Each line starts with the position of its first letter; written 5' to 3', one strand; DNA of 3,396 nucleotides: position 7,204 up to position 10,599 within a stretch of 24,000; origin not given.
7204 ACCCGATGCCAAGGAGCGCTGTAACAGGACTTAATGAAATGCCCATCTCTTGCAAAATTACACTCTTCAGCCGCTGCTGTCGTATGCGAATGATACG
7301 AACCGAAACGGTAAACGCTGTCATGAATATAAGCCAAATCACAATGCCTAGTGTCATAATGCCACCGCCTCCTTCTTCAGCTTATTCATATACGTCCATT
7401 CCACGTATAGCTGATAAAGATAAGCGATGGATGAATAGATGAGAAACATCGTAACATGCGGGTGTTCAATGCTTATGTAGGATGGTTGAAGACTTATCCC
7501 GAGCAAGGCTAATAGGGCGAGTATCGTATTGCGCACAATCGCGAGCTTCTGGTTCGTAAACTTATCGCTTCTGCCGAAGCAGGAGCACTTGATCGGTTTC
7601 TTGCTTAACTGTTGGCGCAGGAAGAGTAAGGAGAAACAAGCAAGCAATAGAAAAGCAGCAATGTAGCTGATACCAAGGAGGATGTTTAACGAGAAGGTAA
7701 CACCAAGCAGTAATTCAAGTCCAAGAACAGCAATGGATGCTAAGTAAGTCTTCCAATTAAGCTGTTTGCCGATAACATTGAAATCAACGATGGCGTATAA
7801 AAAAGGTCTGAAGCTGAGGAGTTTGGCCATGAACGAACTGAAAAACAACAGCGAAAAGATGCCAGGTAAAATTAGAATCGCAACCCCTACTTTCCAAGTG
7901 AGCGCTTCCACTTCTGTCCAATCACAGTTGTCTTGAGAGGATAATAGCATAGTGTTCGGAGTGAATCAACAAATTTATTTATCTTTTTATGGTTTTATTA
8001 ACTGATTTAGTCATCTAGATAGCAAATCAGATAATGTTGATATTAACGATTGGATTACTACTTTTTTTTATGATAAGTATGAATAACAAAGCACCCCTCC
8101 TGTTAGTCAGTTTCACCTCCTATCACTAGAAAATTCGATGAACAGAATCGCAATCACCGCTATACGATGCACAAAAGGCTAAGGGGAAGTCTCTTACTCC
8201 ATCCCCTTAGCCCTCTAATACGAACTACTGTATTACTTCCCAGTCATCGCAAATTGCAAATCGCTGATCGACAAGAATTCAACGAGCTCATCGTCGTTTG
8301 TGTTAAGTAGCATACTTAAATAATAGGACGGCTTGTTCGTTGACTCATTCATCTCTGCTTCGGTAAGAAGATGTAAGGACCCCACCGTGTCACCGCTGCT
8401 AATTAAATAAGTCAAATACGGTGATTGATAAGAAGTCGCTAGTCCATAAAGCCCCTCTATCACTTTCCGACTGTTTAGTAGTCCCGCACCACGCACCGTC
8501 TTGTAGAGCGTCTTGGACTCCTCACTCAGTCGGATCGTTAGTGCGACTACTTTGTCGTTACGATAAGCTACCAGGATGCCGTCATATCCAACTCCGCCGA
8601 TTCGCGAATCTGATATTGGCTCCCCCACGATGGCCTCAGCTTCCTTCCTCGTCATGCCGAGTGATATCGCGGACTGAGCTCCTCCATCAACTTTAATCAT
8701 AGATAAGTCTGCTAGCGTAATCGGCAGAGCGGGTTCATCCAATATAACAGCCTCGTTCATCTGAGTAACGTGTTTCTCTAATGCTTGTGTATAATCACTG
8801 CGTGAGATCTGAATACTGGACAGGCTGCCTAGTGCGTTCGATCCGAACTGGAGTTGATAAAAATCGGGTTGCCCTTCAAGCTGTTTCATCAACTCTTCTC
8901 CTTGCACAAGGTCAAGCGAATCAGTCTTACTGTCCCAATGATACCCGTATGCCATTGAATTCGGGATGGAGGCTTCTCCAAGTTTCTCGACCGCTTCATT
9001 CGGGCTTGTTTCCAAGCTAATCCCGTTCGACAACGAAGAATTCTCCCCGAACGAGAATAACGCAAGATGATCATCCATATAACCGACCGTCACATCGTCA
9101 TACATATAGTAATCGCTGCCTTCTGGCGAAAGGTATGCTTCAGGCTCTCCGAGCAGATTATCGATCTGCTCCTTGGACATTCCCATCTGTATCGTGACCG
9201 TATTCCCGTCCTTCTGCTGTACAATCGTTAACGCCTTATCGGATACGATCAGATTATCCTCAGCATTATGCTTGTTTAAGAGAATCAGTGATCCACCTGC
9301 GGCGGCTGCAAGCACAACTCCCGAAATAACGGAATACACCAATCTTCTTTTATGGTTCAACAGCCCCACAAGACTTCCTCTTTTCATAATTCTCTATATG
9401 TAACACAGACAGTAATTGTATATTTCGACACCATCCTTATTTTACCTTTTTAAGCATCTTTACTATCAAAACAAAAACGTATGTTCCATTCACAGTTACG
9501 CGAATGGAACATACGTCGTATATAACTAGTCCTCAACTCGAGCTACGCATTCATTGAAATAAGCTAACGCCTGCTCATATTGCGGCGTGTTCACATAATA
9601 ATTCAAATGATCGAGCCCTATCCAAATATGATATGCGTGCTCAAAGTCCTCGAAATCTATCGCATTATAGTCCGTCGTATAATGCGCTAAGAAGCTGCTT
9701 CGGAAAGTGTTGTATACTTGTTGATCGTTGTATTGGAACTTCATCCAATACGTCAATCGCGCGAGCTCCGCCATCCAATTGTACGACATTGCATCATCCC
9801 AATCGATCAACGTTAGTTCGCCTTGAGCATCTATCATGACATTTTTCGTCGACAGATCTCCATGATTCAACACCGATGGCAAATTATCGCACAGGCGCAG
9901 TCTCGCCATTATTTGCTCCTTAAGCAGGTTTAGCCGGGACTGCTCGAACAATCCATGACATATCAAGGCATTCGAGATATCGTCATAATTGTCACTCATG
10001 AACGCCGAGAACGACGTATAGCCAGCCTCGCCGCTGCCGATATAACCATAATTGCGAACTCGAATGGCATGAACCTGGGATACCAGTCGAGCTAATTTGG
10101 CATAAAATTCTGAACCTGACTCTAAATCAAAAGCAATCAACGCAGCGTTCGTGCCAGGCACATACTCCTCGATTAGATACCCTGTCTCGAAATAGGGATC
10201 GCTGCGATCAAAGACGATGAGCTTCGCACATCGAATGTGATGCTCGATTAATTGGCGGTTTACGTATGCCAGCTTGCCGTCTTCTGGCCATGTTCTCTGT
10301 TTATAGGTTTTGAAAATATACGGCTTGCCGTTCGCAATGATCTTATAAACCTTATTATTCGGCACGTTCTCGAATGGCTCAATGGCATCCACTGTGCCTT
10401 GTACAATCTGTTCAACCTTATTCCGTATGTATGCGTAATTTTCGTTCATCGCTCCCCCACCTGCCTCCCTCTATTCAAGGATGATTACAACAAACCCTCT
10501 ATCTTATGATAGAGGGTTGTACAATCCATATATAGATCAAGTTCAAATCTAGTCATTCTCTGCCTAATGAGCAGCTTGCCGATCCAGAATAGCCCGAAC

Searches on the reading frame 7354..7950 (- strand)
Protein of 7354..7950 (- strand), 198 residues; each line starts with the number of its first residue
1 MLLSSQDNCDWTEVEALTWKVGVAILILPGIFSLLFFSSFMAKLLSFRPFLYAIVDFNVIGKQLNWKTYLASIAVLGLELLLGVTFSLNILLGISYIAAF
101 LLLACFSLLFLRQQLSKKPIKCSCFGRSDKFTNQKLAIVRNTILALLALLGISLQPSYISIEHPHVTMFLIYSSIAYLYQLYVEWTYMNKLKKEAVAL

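Call 4: search_protein_families(library=pfam, proteins=[window:7354-7950:-], max_evalue=0.1)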
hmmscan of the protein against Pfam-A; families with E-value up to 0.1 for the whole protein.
window:7354-7950:- (198 aa): 1 family
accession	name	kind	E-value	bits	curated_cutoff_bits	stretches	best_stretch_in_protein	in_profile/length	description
PF07291.16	MauE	-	7.9e-19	68.7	27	1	24-152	4-126/128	Methylamine utilisation protein MauE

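Call 19: search_protein_families(library=ncbifam, proteins=[window:7354-7950:-], max_evalue=0.1)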
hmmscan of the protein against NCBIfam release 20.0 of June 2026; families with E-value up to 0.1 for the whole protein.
window:7354-7950:- (198 aa): 1 family
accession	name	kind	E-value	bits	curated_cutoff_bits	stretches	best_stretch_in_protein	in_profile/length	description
NF045576.1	BT_3928_fam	equivalog_domain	1e-05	24.9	250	1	34-179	11-158/358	BT_3928 family protein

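Call 45: find_homologous_proteins(query=window:7354-7911:-, max_evalue=0.001)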
Query window:7354-7911:- (185 aa): 5 proteins with E <= 0.001 among 1754 candidates.
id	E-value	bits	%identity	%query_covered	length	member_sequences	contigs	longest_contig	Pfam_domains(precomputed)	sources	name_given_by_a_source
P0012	3.7e-96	338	88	100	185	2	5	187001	PF07291.17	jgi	jgi:Methylamine utilisation protein MauE.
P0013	5.1e-96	338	89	100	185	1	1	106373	PF07291.17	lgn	-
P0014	3.7e-93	328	100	85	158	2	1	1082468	PF07291.17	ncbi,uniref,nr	ncbi:hypothetical protein H8B09_11090 [Paenibacillus sp. PR3]|uniref:Methylamine utilisation protein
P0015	6.7e-88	311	80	98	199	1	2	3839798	PF07291.17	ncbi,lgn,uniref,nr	ncbi:hypothetical protein DFQ01_10615 [Paenibacillus cellulosilyticus]|uniref:Methylamine utilisatio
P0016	2.5e-52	196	80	66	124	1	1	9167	PF07291.17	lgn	-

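Call 52: search_dna_similar(query=window:7354-7911:-, collection=plasmids, mode=protein, max_evalue=1, max_rows=25)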
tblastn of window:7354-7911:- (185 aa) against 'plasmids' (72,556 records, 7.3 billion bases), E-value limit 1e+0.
Records with a match: 1; places in all: 1; records where one place covers at least 80% of the query: 1.
Best place of each record, by identity: <60% 1.
By first word of the organism name: Brevibacillus 1.
By predicted mobility (MOB-suite, as given by PLSDB): non-mobilizable 1.
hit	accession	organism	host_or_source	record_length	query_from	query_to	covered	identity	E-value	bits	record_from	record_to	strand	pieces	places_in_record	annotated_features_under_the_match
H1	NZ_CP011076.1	Brevibacillus laterosporus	Oryza sativa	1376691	12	181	92%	34.1%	9e-12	70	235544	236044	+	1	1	none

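Call 54: get_annotated_region(hit=H1, flank=8000)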
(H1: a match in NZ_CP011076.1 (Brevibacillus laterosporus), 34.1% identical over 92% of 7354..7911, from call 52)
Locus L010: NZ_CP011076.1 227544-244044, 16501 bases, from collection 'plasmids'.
description: Brevibacillus laterosporus strain B9 plasmid unnamed2, complete sequence
organism: Brevibacillus laterosporus (NCBI taxid 1465)
taxonomy: Bacteria; Bacillota; Bacilli; Bacillales; Paenibacillaceae; Brevibacillus; Brevibacillus laterosporus
host: -; source: Oryza sativa; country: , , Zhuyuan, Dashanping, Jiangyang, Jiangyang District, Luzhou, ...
typing (MOB-suite, as given by PLSDB): non-mobilizable
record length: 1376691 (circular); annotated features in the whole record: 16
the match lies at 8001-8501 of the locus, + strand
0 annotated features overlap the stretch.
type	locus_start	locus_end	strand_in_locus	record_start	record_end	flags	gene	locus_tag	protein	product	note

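Call 72: find_related_loci(query=A6, collection=metagenome_contigs, flank=6000)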
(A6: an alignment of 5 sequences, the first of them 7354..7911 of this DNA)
Query A6 (185 aa) in metagenome_contigs; peptide patterns used: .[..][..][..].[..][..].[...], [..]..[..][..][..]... (x = any residue, [..] = any of these).
302 stretches matched a pattern; 3 encode a relative of the query (tblastn E <= 1e-3); 3 distinct loci.
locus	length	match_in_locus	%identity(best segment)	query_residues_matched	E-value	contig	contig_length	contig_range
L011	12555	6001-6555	88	1-185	1e-98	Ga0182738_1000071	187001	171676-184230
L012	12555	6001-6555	88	1-185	1e-98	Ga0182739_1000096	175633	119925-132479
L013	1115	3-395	32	43-181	3e-13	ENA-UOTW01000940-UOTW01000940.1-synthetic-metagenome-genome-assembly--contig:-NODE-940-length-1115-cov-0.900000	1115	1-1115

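Call 79: search_protein_families(library=pfam, proteins=[L010:5215-5700:+, L010:5694-7553:+, L010:7558-7992:+, L010:7989-8522:+, L010:8519-8935:+, L010:8953-9351:+, L010:4045-4719:+, L010:4975-5139:+], max_evalue=0.01)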
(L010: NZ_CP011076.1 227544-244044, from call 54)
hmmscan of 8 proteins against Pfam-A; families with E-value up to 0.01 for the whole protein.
L010:5215-5700:+ (161 aa): 0 families

L010:5694-7553:+ (619 aa): 4 families
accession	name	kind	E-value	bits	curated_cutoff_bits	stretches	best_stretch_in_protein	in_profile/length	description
PF00005.33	ABC_tran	-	9.4e-28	98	25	1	383-534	1-137/137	ABC transporter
PF13304.12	AAA_21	-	3.1e-07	31.2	27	1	397-419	3-25/304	AAA domain, putative AbiEii toxin, Type IV TA system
PF02463.25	SMC_N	-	2e-06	27.9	40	1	397-578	28-213/220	RecF/RecN/SMC N terminal domain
PF13555.12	AAA_29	-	0.0077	16.4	27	0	390-410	19-39/61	P-loop containing region of AAA domain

L010:7558-7992:+ (144 aa): 2 families
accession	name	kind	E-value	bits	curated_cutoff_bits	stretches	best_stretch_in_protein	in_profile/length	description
PF00578.27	AhpC-TSA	-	4e-05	24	26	1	13-122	1-121/124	AhpC/TSA family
PF13098.12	Thioredoxin_2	-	0.0012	19.6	27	1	37-138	6-104/104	Thioredoxin-like domain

L010:7989-8522:+ (177 aa): 1 family
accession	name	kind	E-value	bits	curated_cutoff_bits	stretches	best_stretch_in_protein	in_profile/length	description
PF07291.16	MauE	-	1.9e-21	77.1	27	1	4-130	4-127/128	Methylamine utilisation protein MauE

L010:8519-8935:+ (138 aa): 0 families

L010:8953-9351:+ (132 aa): 1 family
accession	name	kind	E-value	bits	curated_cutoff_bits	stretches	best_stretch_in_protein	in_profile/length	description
PF22091.2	DUF6941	-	1.5e-08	35.4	27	1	11-127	6-125/125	Family of unknown function (DUF6941)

L010:4045-4719:+ (224 aa): 1 family
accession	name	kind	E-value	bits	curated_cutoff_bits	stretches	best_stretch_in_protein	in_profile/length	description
PF00196.25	GerE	-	3.8e-14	52.5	23.5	1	168-221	2-55/57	Bacterial regulatory proteins, luxR family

L010:4975-5139:+ (54 aa): 1 family
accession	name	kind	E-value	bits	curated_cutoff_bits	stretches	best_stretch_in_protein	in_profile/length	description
PF17861.6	Laterosporulin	-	5.5e-21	75.2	25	1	6-52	3-49/49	Laterosporulin defensin-like peptide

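Call 80: search_dna_similar(query=L010:7989-8522:+, collection=plasmids, mode=protein, max_evalue=10, max_rows=30)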
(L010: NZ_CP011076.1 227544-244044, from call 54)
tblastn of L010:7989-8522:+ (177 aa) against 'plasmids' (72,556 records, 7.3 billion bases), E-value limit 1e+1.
Records with a match: 13; places in all: 13; records where one place covers at least 80% of the query: 1.
Best place of each record, by identity: >=99% 1; <60% 12.
By first word of the organism name: Bacillus 10; Brevibacillus 1; Gemmatirosa 1; Variovorax 1.
By predicted mobility (MOB-suite, as given by PLSDB): non-mobilizable 13.
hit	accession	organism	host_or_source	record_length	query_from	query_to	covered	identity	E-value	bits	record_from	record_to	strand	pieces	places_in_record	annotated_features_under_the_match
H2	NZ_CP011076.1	Brevibacillus laterosporus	Oryza sativa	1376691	1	177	100%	100.0%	1e-110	352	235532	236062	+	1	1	none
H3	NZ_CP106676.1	Bacillus cereus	cell culture,soil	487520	13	122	62%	32.1%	8e-4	46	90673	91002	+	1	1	MauE/DoxX family redox-associated membrane protein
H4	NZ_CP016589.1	Bacillus thuringiensis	Mono isolate,Ginseng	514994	13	122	62%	32.1%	8e-4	46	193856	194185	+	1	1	MauE/DoxX family redox-associated membrane protein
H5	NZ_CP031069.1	Bacillus sp. JAS24-2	cell culture,soil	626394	13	122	62%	32.1%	8e-4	46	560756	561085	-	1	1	MauE/DoxX family redox-associated membrane protein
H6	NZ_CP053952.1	Bacillus cereus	-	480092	13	103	51%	30.9%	1e-1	40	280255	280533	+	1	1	MauE/DoxX family redox-associated membrane protein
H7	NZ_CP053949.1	Bacillus cereus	-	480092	13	103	51%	30.9%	1e-1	40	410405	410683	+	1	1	MauE/DoxX family redox-associated membrane protein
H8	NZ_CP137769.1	Bacillus cereus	Passiflora edulis Sims,Pure ...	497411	13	103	51%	30.9%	1e-1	40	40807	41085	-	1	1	none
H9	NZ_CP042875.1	Bacillus cereus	Triticum aestivum L,tissue sample,root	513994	13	103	51%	30.9%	1e-1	40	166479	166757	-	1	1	MauE/DoxX family redox-associated membrane protein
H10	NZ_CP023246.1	Bacillus cereus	bacteria,pure culture,air in Laboratory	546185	13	103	51%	30.9%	1e-1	40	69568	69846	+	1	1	MauE/DoxX family redox-associated membrane protein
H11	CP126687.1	Bacillus bombysepticus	Microtermes sp. colony Mi106,bacterial ...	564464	13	103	51%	30.9%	1e-1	40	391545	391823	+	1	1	none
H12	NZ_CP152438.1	Bacillus sp. BR3(2024)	-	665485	13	103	51%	30.9%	1e-1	40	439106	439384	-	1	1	MauE/DoxX family redox-associated membrane protein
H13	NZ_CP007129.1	Gemmatirosa kalamazoonensis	-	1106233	15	125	63%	23.7%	1e+0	37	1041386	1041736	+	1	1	record has no annotation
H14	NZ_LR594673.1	Variovorax sp. PBL-E5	linuron-contaminated soil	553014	63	127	37%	31.3%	6e-1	38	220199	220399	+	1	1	carboxyl transferase domain-containing protein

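Call 81: get_annotated_region(hit=H3, flank=7000)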
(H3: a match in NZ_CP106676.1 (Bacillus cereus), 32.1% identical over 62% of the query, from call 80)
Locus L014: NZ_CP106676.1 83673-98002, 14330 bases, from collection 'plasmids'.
description: Bacillus cereus strain SRCM116293 plasmid unnamed1, complete sequence
organism: Bacillus cereus (NCBI taxid 1396)
taxonomy: Bacteria; Bacillota; Bacilli; Bacillales; Bacillaceae; Bacillus; Bacillus cereus
host: -; source: cell culture,soil; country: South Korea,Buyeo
typing (MOB-suite, as given by PLSDB): non-mobilizable; replicon rep_cluster_125; mating-pair formation MPF_T
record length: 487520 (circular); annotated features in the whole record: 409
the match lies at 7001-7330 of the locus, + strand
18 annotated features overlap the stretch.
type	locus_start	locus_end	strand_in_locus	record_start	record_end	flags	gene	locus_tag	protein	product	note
CDS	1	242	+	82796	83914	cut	tnpB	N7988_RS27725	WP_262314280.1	IS200/IS605 family element RNA-guided endonuclease TnpB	-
CDS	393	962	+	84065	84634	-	-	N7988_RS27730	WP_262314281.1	DUF1629 domain-containing protein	-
CDS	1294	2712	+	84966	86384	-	-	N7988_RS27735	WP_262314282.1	S-layer homology domain-containing protein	-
CDS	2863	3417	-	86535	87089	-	-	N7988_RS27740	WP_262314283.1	helix-turn-helix domain-containing protein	-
CDS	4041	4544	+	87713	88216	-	-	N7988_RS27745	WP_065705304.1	DUF3902 family protein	-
CDS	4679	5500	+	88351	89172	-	-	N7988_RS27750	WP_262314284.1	peptidoglycan-N-acetylglucosamine deacetylase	GO:0005975 - carbohydrate metabolic process [Evidence IEA]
CDS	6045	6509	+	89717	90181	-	-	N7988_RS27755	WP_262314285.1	hypothetical protein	-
CDS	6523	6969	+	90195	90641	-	-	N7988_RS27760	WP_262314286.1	hypothetical protein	-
CDS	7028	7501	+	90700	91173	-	-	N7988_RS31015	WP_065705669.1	MauE/DoxX family redox-associated membrane protein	GO:0030416 - methylamine metabolic process [Evidence IEA]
CDS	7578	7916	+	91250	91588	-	-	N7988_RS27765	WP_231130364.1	hypothetical protein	-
CDS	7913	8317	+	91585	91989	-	-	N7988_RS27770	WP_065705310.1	hypothetical protein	-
CDS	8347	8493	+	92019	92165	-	-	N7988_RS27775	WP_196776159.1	hypothetical protein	-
CDS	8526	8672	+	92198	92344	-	-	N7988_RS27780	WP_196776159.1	hypothetical protein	-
CDS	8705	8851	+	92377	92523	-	-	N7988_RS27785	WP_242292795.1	hypothetical protein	-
CDS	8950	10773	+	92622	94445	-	-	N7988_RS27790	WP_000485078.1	ABC transporter ATP-binding protein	-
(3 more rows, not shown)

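Call 87: get_annotated_region(hit=H6, flank=5000)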
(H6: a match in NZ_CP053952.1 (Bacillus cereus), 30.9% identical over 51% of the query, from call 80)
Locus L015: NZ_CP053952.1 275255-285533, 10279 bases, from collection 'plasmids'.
description: Bacillus cereus strain FDAARGOS_798 plasmid unnamed1, complete sequence
organism: Bacillus cereus (NCBI taxid 1396)
taxonomy: Bacteria; Bacillota; Bacilli; Bacillales; Bacillaceae; Bacillus; Bacillus cereus
host: -; source: -; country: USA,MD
typing (MOB-suite, as given by PLSDB): non-mobilizable; replicon rep_cluster_125
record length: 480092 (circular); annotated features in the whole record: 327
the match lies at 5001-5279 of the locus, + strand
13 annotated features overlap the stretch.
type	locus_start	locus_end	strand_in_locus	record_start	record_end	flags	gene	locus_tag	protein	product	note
CDS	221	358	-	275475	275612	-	-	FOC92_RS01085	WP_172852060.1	YjcZ family sporulation protein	-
CDS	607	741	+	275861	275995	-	-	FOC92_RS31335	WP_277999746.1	hypothetical protein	-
CDS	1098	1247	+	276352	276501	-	-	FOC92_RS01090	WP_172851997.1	hypothetical protein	-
CDS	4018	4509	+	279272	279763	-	-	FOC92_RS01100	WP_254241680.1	redoxin domain-containing protein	-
CDS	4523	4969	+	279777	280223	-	-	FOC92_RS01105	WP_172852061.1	hypothetical protein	-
CDS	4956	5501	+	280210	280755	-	-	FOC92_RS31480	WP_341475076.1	MauE/DoxX family redox-associated membrane protein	GO:0030416 - methylamine metabolic process [Evidence IEA]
CDS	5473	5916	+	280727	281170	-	-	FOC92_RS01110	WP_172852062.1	hypothetical protein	-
CDS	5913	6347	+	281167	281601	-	-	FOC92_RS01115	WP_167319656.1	hypothetical protein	-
CDS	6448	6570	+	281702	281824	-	-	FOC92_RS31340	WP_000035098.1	hypothetical protein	-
CDS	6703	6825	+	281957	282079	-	-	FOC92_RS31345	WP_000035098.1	hypothetical protein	-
CDS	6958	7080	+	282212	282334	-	-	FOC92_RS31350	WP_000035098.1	hypothetical protein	-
CDS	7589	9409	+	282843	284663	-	-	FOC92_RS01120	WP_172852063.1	ABC transporter ATP-binding protein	-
CDS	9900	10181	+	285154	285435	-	-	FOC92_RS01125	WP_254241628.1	hypothetical protein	-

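Call 91: get_annotated_region(hit=H13, flank=2500)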
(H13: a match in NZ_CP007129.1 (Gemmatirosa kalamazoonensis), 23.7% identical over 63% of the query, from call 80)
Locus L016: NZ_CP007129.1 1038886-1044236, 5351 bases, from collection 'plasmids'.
description: Gemmatirosa kalamazoonensis strain KBS708 plasmid 1, complete sequence
organism: Gemmatirosa kalamazoonensis (NCBI taxid 861299)
taxonomy: Bacteria; Gemmatimonadota; Gemmatimonadia; Gemmatimonadales; Gemmatimonadaceae; Gemmatirosa; Gemmatirosa kalamazoonensis
host: -; source: -; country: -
typing (MOB-suite, as given by PLSDB): non-mobilizable
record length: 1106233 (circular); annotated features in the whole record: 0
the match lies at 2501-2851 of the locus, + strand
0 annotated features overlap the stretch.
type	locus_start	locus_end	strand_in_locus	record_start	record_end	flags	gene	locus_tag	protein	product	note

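Call 94: search_protein_families(library=ncbifam, proteins=[L014:7913-8317:+, L014:7479-7916:+, L014:6045-6509:+, L014:6523-6969:+], max_evalue=1)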
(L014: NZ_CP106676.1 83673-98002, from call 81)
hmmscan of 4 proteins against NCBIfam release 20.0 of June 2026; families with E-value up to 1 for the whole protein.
L014:7913-8317:+ (134 aa): 0 families

L014:7479-7916:+ (145 aa): 1 family
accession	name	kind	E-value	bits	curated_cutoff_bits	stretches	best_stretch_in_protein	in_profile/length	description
TIGR02976.1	phageshock_pspB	equivalog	0.59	10.5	51.7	0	5-34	6-32/75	envelope stress response membrane protein PspB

L014:6045-6509:+ (154 aa): 5 families
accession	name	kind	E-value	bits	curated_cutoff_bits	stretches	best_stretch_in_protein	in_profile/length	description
NF002854.0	PRK03147.1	subfamily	8.9e-06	25.7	170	1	11-137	29-160/176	thiol-disulfide oxidoreductase ResA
TIGR00385.1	dsbE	subfamily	6.8e-05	22.5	123.15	1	38-138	58-159/173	DsbE family thiol:disulfide interchange protein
TIGR02738.1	TrbB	equivalog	0.0024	17.6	132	1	34-134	42-136/153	type-F conjugative transfer system pilin assembly thiol-disulfide isomerase TrbB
NF041202.1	StoA_CxxC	exception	0.016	15.1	210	1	46-134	55-149/163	endospore biogenesis thiol-disulfide oxidoreductase StoA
NF011941.0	PRK15412.1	equivalog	0.14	11.7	359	1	45-135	71-161/185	thiol:disulfide interchange protein DsbE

L014:6523-6969:+ (148 aa): 2 families
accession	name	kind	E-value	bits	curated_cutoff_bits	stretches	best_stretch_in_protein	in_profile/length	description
NF047697.1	ThioredTrxAClost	equivalog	0.043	14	140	1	48-70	26-48/105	thioredoxin TrxA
TIGR02661.1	MauD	equivalog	0.093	12.2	188.6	1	40-128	75-163/189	methylamine dehydrogenase accessory protein MauD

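Call 95: search_protein_families(library=pfam, proteins=[L014:7913-8317:+, L014:7479-7916:+, L014:6045-6509:+, L014:6523-6969:+], max_evalue=10)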
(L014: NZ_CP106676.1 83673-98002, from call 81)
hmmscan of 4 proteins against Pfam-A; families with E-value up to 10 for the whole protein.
L014:7913-8317:+ (134 aa): 1 family
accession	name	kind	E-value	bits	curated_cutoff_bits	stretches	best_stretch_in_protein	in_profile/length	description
PF22091.2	DUF6941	-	0.00049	20.9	27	1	9-129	3-124/125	Family of unknown function (DUF6941)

L014:7479-7916:+ (145 aa): 3 families
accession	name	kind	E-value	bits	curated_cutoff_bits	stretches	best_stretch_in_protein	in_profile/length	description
PF13204.13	Apiosidase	-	0.0016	18.5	26.5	1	48-94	78-116/320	Apiosidase-like, catalytic domain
PF25184.1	YxzE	-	0.15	13.5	40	1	1-33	1-33/65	YxzE-like putative bacteriocin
PF19597.4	TrbL_4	-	0.68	9.7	27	1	4-26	148-170/276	Conjugal transfer protein TrbL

L014:6045-6509:+ (154 aa): 6 families
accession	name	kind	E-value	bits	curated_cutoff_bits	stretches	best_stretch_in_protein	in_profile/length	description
PF00578.27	AhpC-TSA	-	0.0016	18.8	26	1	32-82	15-67/124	AhpC/TSA family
PF08534.16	Redoxin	-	0.0031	17.8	26.6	1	34-138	20-137/148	Redoxin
PF13098.12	Thioredoxin_2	-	0.0033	18.2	27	1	44-138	7-96/104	Thioredoxin-like domain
PF13905.12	Thioredoxin_8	-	0.0042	17.8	27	1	46-129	5-94/94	Thioredoxin-like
PF13728.12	TraF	-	0.005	17.1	23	1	30-130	117-206/224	F plasmid transfer operon protein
PF12178.13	INCENP_N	-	0.25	11.8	25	1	93-107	9-23/36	Chromosome passenger complex (CPC) protein INCENP N terminal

L014:6523-6969:+ (148 aa): 0 families

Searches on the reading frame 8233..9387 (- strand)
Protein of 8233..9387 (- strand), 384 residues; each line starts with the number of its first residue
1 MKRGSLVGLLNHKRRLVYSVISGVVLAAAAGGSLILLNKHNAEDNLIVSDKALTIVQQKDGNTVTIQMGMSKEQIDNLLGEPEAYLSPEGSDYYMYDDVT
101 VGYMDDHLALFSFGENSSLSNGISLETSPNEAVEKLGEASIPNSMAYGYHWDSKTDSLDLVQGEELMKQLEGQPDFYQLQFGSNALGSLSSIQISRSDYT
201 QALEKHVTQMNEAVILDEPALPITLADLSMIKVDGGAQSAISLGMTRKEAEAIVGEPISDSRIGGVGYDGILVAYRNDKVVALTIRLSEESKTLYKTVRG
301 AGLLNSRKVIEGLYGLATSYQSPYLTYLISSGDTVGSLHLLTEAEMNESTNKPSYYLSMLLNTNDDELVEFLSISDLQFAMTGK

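Call 4: search_protein_families(library=pfam, proteins=[window:8233-9387:-], max_evalue=0.1)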
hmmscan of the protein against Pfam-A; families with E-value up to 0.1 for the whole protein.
window:8233-9387:- (384 aa): 2 families
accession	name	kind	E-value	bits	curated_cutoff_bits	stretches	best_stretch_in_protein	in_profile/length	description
PF04355.18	BamE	-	3.9e-06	27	23.2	1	65-85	11-31/71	Outer membrane protein assembly factor BamE domain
PF24880.1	DUF7738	-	5.1e-05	24.1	24.6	1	62-126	12-66/103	Domain of unknown function (DUF7738)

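Call 19: search_protein_families(library=ncbifam, proteins=[window:8233-9387:-], max_evalue=0.1)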
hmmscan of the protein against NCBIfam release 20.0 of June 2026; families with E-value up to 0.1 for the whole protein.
window:8233-9387:- (384 aa): 0 families

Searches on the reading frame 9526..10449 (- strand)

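Call 19: search_protein_families(library=ncbifam, proteins=[window:9526-10449:-], max_evalue=0.1)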
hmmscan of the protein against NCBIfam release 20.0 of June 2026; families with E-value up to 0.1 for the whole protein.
window:9526-10449:- (307 aa): 8 families
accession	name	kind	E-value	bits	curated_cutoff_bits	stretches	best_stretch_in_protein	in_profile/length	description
NF033068.1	APH_3p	equivalog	7.9e-08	32.1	205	1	33-218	25-201/255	APH(3') family aminoglycoside O-phosphotransferase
NF002475.0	PRK01723.1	equivalog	0.00034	19.7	142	1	194-233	164-208/241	3-deoxy-D-manno-octulosonic acid kinase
NF038151.1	lanthi_synth_III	equivalog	0.0038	15.6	575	1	195-224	358-387/833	class III lanthionine synthetase LanKC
NF000107.2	APH_4_Ia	exception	0.0053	16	725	1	193-250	193-252/341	aminoglycoside O-phosphotransferase APH(4)-Ia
NF033059.2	APH_3p_I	exception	0.021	14.2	400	1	66-216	69-212/267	APH(3')-I family aminoglycoside O-phosphotransferase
NF041256.1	GntI_guanitoxin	equivalog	0.043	13.1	357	1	194-245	176-226/282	guanitoxin biosynthesis pre-guanitoxin N-oxide kinase GntI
TIGR00938.1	thrB_alt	equivalog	0.065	12.6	255.9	1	170-260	164-254/307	homoserine kinase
NF010468.0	PRK13893.1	equivalog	0.068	12.6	259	0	232-304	112-181/194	conjugal transfer protein TrbM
